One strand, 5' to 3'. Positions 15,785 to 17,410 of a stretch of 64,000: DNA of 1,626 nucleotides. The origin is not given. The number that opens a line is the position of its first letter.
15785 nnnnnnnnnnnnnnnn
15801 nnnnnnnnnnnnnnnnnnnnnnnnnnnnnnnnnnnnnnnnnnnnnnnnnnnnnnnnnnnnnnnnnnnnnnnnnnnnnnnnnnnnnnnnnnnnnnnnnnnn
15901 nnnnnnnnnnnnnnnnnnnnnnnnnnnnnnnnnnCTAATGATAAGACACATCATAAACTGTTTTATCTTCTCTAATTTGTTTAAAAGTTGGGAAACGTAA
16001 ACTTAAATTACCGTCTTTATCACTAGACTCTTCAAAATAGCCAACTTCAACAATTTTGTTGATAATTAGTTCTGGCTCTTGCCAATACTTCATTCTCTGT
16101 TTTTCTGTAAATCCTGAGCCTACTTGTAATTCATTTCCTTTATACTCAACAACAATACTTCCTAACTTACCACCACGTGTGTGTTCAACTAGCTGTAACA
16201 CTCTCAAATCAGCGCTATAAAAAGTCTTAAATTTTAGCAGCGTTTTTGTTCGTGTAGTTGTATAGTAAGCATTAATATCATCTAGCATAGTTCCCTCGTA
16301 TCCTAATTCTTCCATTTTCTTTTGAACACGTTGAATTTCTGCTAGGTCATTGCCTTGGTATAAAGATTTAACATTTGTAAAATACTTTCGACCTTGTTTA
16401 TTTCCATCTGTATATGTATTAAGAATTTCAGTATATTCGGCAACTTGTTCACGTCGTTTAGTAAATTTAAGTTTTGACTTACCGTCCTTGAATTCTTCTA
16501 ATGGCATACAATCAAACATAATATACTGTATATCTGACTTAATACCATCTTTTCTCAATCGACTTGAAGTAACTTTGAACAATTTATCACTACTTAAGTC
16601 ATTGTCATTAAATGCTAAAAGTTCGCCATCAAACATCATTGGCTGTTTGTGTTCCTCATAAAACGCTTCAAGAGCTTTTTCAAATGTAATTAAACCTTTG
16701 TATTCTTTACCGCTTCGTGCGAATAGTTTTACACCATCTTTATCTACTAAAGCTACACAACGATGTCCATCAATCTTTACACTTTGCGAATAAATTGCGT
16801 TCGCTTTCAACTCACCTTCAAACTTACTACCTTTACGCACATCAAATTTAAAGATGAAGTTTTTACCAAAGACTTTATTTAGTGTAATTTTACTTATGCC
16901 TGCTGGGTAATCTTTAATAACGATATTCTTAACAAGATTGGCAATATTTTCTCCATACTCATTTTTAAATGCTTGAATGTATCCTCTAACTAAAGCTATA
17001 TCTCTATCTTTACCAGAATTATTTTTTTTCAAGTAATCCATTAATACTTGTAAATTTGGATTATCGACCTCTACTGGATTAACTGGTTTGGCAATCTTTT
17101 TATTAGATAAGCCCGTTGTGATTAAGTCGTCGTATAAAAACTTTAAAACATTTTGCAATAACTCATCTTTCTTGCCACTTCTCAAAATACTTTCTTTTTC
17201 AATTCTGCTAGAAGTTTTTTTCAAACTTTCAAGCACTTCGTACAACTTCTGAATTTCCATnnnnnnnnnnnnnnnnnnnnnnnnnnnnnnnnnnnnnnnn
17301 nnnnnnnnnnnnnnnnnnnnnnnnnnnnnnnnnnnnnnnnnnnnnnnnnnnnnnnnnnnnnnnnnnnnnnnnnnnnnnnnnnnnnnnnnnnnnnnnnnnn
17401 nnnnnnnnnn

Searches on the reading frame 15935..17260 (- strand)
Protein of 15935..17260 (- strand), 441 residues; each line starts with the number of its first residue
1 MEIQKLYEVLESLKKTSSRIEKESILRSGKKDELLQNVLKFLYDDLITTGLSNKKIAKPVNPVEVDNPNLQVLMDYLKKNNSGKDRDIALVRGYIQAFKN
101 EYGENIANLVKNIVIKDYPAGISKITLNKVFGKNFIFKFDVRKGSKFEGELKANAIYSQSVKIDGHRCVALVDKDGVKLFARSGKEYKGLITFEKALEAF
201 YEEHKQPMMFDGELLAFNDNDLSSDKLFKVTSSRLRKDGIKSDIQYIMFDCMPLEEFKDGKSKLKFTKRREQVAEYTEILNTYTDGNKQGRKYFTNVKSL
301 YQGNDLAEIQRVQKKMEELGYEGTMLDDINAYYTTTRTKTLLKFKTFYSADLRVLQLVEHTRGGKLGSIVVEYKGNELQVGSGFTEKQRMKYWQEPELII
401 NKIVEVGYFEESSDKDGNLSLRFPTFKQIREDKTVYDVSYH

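Call 30: search_protein_families(library=pfam, proteins=[window:15935-17260:-], max_evalue=0.001)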
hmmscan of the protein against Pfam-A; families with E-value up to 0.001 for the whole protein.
window:15935-17260:- (441 aa): 3 families
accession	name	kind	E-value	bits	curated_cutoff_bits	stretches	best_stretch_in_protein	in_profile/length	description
PF01068.26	DNA_ligase_A_M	-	1.8e-16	60.8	26.2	1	160-345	25-204/204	ATP dependent DNA ligase domain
PF14743.12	DNA_ligase_OB_2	-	4.2e-11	43.1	28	1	364-430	8-66/66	DNA ligase OB-like domain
PF04679.21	DNA_ligase_A_C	-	1.1e-05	26.1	27.5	1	386-433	55-94/94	ATP dependent DNA ligase C terminal region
